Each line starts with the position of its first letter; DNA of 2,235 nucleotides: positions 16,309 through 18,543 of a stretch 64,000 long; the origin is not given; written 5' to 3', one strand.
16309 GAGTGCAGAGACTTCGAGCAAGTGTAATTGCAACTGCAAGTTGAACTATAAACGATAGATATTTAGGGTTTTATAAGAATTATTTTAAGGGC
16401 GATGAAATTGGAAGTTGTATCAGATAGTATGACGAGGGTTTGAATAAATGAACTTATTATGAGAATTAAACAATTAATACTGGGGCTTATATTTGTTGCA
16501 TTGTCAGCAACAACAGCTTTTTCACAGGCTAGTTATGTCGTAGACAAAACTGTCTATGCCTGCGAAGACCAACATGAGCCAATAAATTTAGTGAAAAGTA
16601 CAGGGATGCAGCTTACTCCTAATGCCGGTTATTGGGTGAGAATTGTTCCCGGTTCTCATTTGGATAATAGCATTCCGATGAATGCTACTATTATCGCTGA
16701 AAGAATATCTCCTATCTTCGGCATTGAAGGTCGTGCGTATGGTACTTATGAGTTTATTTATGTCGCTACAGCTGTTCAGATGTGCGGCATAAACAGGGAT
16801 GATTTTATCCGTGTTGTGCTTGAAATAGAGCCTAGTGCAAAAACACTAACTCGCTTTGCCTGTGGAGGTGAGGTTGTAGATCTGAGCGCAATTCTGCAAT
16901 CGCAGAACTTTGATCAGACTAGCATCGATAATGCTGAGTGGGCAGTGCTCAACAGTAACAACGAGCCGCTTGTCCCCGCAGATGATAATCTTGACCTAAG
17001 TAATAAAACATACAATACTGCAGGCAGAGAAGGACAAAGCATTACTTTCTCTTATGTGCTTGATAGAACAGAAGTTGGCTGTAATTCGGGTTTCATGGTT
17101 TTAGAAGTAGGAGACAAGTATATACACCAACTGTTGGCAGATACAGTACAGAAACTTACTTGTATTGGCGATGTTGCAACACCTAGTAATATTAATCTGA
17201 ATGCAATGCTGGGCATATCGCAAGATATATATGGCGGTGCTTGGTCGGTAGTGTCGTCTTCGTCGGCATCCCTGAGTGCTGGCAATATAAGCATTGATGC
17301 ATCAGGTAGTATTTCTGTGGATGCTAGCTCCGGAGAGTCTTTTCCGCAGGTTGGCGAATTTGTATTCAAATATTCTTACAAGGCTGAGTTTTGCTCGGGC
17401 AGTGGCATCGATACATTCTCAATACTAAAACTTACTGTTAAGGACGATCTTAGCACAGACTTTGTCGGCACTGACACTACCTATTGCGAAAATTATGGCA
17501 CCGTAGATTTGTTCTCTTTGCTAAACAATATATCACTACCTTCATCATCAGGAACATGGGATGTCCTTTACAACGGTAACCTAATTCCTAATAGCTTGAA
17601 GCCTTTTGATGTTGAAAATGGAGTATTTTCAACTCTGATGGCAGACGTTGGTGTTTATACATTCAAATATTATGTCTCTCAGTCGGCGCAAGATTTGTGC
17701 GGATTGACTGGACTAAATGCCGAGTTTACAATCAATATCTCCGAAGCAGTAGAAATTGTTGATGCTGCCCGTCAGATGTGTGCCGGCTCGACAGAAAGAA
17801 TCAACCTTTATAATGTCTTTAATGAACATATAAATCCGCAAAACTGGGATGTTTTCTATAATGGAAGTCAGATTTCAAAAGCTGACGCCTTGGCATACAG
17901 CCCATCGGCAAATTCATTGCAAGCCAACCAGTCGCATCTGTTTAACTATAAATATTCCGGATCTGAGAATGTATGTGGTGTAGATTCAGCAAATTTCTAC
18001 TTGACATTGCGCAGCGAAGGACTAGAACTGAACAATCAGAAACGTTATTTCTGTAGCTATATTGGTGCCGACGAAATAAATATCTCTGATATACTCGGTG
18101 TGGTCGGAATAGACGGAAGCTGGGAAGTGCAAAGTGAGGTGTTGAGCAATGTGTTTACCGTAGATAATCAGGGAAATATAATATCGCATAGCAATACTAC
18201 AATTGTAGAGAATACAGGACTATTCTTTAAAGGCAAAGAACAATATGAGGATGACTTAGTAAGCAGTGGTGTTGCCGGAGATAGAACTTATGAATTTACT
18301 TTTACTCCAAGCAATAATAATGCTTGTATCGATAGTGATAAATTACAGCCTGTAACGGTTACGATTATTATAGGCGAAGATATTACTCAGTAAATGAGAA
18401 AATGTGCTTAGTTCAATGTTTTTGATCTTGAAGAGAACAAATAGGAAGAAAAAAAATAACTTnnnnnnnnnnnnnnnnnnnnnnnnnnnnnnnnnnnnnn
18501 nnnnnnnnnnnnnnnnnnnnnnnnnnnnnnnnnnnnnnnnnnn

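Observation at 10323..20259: Five tandem, collinear paralogues built from six Cys-bracketed ~100-aa modules that I cannot assign to a named family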

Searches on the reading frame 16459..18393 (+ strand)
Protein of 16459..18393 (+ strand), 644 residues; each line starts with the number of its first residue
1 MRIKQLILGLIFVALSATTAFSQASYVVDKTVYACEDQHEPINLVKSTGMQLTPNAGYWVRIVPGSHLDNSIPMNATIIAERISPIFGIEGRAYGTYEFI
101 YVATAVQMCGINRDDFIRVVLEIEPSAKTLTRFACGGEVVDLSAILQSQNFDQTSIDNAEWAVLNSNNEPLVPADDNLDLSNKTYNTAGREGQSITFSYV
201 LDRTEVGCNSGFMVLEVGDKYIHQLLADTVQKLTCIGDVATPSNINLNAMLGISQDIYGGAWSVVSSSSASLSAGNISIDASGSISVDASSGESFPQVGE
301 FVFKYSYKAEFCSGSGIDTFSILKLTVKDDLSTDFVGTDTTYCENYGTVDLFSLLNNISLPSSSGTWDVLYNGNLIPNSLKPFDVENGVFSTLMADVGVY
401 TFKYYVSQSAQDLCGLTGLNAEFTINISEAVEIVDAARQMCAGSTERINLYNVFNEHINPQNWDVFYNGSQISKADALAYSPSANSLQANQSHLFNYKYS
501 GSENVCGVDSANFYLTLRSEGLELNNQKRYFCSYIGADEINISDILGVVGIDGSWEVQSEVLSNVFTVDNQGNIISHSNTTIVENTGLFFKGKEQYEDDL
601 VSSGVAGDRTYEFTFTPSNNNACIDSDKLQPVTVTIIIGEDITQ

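Call 3: search_protein_families(library=pfam, proteins=[window:16459-18393:+], max_evalue=1)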
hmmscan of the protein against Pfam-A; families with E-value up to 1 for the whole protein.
window:16459-18393:+ (644 aa): 0 families

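Call 4: search_protein_families(library=ncbifam, proteins=[window:16459-18393:+], max_evalue=1)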
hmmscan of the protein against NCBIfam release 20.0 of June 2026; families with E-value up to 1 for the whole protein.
window:16459-18393:+ (644 aa): 2 families
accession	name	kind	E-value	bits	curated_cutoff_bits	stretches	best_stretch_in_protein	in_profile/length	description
NF010363.0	PRK13791.1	equivalog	0.011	15.9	127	1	1-39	2-40/113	c-type lysozyme inhibitor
NF003514.0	PRK05182.1-4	equivalog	0.086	11.4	434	1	112-194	185-270/338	DNA-directed RNA polymerase subunit alpha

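Call 6: find_homologous_proteins(query=window:16459-18393:+, max_evalue=0.001)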
Query window:16459-18393:+ (644 aa): 3 proteins with E <= 0.001 among 8000 candidates.
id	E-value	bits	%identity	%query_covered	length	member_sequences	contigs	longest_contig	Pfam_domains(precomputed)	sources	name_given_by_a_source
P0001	0.0e+0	1439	100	100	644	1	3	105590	-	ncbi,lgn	ncbi:MAG: hypothetical protein ACK5MG_03795 [Bacteroidales bacterium]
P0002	0.0e+0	1047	70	100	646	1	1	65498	-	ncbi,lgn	ncbi:MAG: hypothetical protein ACK5L5_05645 [Bacteroidales bacterium]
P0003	8.4e-278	941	64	100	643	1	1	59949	-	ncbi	ncbi:MAG: hypothetical protein ACK5IQ_09865 [Bacteroidales bacterium]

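Call 9: find_homologous_proteins(query=A1, max_evalue=0.01)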
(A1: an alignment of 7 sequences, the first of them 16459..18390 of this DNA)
Query A1 (7 sequences) (644 aa, profile of the alignment): 3 proteins with E <= 0.01 among 8000 candidates.
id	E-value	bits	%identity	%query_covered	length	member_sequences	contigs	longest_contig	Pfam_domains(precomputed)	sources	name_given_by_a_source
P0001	6.8e-272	922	100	100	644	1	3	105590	-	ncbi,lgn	ncbi:MAG: hypothetical protein ACK5MG_03795 [Bacteroidales bacterium]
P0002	9.2e-270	915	70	100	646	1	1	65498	-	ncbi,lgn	ncbi:MAG: hypothetical protein ACK5L5_05645 [Bacteroidales bacterium]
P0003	2.9e-268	910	64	100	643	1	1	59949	-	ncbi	ncbi:MAG: hypothetical protein ACK5IQ_09865 [Bacteroidales bacterium]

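Call 10: find_encoding_contigs(protein=P0002, flank=10000, max_places=3)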
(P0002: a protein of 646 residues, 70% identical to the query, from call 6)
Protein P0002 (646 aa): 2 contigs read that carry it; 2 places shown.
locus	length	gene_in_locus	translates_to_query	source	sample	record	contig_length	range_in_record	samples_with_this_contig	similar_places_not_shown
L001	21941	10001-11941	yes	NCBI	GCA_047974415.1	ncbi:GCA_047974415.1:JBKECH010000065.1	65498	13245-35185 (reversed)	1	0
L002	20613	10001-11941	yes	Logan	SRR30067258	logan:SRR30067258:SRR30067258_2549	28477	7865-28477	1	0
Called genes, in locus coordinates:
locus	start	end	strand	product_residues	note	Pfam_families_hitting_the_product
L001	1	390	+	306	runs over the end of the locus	PF14125:DUF4292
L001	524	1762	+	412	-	PF01551:Peptidase_M23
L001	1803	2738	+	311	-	PF28533:DUF8429, PF28532:DUF8428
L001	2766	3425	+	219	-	-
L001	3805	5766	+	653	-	-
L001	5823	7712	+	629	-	-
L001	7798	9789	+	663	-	-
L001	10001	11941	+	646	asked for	-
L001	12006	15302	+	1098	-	PF13585:CHU_C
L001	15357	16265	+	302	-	PF11751:PorP_SprF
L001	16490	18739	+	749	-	PF07676:PD40 (faint), PF00691:OmpA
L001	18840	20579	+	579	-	PF02878:PGM_PMM_I, PF02879:PGM_PMM_II, PF02880:PGM_PMM_III, PF00408:PGM_PMM_IV (weak)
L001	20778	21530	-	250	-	PF08501:Shikimate_dh_N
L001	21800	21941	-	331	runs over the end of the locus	PF04018:VCA0040-like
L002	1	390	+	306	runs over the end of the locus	PF14125:DUF4292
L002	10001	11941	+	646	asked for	-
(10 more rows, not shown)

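Call 11: find_encoding_contigs(protein=P0003, flank=10000, max_places=3)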
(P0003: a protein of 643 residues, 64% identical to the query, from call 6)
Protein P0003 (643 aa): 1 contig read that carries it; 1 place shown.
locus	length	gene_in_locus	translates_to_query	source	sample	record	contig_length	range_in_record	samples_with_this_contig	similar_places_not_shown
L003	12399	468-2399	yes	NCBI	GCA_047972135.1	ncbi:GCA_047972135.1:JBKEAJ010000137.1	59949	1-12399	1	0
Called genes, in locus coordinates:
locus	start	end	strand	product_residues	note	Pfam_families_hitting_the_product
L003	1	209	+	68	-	?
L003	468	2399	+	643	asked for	-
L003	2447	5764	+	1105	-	PF13585:CHU_C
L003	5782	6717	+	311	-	PF11751:PorP_SprF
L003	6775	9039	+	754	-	PF13620:CarboxypepD_reg (faint), PF07676:PD40 (faint), PF00691:OmpA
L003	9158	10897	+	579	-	PF02878:PGM_PMM_I, PF02879:PGM_PMM_II, PF02880:PGM_PMM_III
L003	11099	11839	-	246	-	PF08501:Shikimate_dh_N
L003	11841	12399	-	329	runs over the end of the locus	PF04018:VCA0040-like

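Call 17: predict_structure(alignment_id=A1)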
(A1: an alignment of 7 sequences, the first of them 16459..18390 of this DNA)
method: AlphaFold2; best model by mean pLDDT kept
length: 644 residues; sequences in the alignment: 7
mean_pLDDT: 79.6   pTM: 0.61
mean pLDDT of the five models: 79.6, 78.4, 77.7, 76.7, 67.2
residues with pLDDT >= 90: 109; 70-90: 420; 50-70: 93; < 50: 22
segments of 3 or more residues with pLDDT < 50: 4-6, 12-22, 642-644
pLDDT, mean of each block of 10 residues (from residue 1): 47 42 66 83 83 80 71 66 79 83 77 82 80 76 75 82 83 86 86 84 81 78 73 76 79 70 89 86 78 80 85 63 90 89 76 83 82 74 71 79 83 77 87 82 81 86 88 90 74 88 68 89 87 78 86 90 89 87 83 87 76 90 80 89 44
secondary structure, 60 per line:
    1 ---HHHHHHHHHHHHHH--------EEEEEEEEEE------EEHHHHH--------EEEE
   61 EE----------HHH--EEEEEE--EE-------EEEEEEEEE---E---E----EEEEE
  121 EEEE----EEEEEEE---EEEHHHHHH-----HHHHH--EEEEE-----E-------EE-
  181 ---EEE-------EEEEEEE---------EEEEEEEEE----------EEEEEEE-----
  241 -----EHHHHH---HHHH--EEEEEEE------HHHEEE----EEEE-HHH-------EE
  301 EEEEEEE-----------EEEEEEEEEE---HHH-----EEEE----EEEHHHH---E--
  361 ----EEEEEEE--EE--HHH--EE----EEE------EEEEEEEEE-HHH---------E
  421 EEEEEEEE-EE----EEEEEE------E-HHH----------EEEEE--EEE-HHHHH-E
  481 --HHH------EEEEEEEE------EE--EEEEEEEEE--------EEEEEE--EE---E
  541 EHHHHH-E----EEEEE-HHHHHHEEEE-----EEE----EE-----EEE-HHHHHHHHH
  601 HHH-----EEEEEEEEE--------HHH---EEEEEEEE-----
elements in order: H4-17 E26-35 H44-48 E57-62 E78-83 E95-103 E116-124 E129-135 E139-141 H142-147 H153-157 E160-164 E184-186 E194-200 E210-218 E229-235 H247-251 H255-258 E261-267 E277-279 E284-287 E299-307 E319-328 E340-343 E348-350 H351-354 E365-371 E389-391 E398-406 E420-428 E436-441 E463-467 E470-472 H474-478 E492-499 E510-518 E527-532 H542-546 E553-557 H559-564 E565-568 E574-576 E588-590 H592-603 E609-617 E632-639

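Call 20: fold_search(model_id=the predicted structure, library=pdb)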
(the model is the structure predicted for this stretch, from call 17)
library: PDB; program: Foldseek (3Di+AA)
matches with E <= 10: 1508; with E <= 0.001: 282
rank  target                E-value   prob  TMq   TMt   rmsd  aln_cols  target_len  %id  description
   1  9flp_A                6.8e-16  1.00  0.14  0.11  50.3       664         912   11  CryoEM structure of the neck (1403-2314) in the grappling hook protein A (GhpA) in the bacterium Aureispira sp. CCB-QB (released 2024-10-16)
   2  8k53_A                2.8e-15  1.00  0.17  0.15  32.4       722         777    9  Structure of the Dimeric Human CNTN2 Ig 1-6-FNIII 1-2 Domain in an Asymmetric State (released 2023-12-06)
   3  9ijj_4G               1.2e-13  1.00  0.15  0.03  44.5       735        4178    9  In situ structure of the central apparatus in mouse sperm axoneme. (released 2025-06-04)
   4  8k53_B                3.7e-13  1.00  0.14  0.15  34.0       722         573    9  Structure of the Dimeric Human CNTN2 Ig 1-6-FNIII 1-2 Domain in an Asymmetric State (released 2023-12-06)
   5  6e6b_A                6.2e-13  1.00  0.13  0.14  62.1       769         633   10  Crystal structure of the Protocadherin GammaB4 extracellular domain (released 2019-04-10)
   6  6e6b_B                7.8e-13  1.00  0.13  0.13  62.5       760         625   10  Crystal structure of the Protocadherin GammaB4 extracellular domain (released 2019-04-10)
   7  9hcj_10               1.1e-12  1.00  0.15  0.07  31.4       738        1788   11  D. discoideum nuclear pore complex (released 2024-12-25)
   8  7r5k_10               1.2e-12  1.00  0.21  0.09  32.2       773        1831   10  Human nuclear pore complex (constricted) (released 2022-06-22)
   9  9ijj_4J               1.4e-12  1.00  0.13  0.12  45.5       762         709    9  In situ structure of the central apparatus in mouse sperm axoneme. (released 2025-06-04)
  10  6vg1_B                1.6e-12  1.00  0.13  0.13  63.0       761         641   11  xenopus protocadherin 8.1 EC1-6 (released 2020-03-11)
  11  8k3j_A                2.7e-12  1.00  0.11  0.12  35.3       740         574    9  Structure of human CNTN2 immunoglobulin domains 1-6 homo-dimer (released 2024-07-17)
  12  7stz_C                6.6e-12  1.00  0.13  0.15  43.1       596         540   10  Crystal Structure of Human E-cadherin EC1-5 bound by mouse monoclonal antibody Fab mAb-1_19A11 (released 2022-01-26)
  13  5erd_A                7.8e-12  1.00  0.14  0.15  45.8       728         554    8  Crystal structure of human Desmoglein-2 ectodomain (released 2016-06-22)
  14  5t9t_A                9.2e-12  1.00  0.13  0.15  50.7       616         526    9  Protocadherin Gamma B2 extracellular cadherin domains 1-5 (released 2016-10-19)
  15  7ok5_B                1.4e-11  1.00  0.14  0.15  32.2       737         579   10  Crystal structure of mouse neurofascin 155 immunoglobulin domains (released 2022-12-14)
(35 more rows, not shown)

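Call 28: find_related_loci(query=A4, collection=genome_contigs, flank=10000)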
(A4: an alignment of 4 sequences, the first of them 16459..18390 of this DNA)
Query A4 (644 aa) in genome_contigs; peptide patterns used: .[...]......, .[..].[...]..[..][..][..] (x = any residue, [..] = any of these).
45 stretches matched a pattern; 3 encode a relative of the query (tblastn E <= 1e-3); 3 distinct loci.
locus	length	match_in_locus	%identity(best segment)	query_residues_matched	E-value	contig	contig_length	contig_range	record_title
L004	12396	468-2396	64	1-644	0e+0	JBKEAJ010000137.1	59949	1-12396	MAG: Bacteroidales bacterium isolate VLC_101 k251_3831395, whole genome shotgun sequence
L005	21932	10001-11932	70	1-644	0e+0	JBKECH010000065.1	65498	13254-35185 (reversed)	MAG: Bacteroidales bacterium isolate VLC_051 c_000002090370, whole genome shotgun sequence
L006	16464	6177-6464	32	89-201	2e-5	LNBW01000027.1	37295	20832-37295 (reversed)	MAG: Bacteroidetes bacterium OLB9 UZ09_BCD002CONTIG000027, whole genome shotgun sequence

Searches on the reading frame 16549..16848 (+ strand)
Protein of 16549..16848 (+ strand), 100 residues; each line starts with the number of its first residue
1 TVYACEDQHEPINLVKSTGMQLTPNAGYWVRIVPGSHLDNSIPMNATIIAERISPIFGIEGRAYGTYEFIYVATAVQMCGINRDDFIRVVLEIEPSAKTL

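Call 16: search_protein_families(library=pfam, alignment_id=A2, max_evalue=10)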
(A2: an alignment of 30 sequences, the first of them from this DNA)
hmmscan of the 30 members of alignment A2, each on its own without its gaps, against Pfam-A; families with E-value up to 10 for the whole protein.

A. member 1, seq(100 aa): 0 families

B. families by the number of members that match (of 30 scanned): 16 families
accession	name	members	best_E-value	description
PF17963.7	Big_9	1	0.00054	Bacterial Ig domain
PF21838.2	DUF6897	1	0.005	Domain of unknown function (DUF6897)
PF07519.17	Tannase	1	0.0059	Tannase and feruloyl esterase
PF18543.7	ID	1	0.0064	Intracellular delivery domain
PF23237.1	HYR_4C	1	0.018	HYR-like domain with 4 cysteines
PF22352.2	K319L-like_PKD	1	0.025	K319L-like, PKD domain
PF17961.7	Big_8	1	0.031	Bacterial Ig domain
PF12123.13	CBD_PlyG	1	0.055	PlyG Cell wall binding domain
PF16400.11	DUF5008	1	0.057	Domain of unknown function (DUF5008)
PF19501.5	PcRGLX_1st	1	0.073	PcRGLX-like N-terminal RIFT barrel domain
PF00386.27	C1q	1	0.074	C1q domain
PF16403.11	Bact_surface_Ig-like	1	0.098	Bacterial surface protein, Ig-like domain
PF13702.11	Lysozyme_like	1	0.1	Lysozyme-like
PF15919.11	HicB_lk_antitox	1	0.11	HicB_like antitoxin of bacterial toxin-antitoxin system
PF14393.11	DUF4422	1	0.13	Domain of unknown function (DUF4422)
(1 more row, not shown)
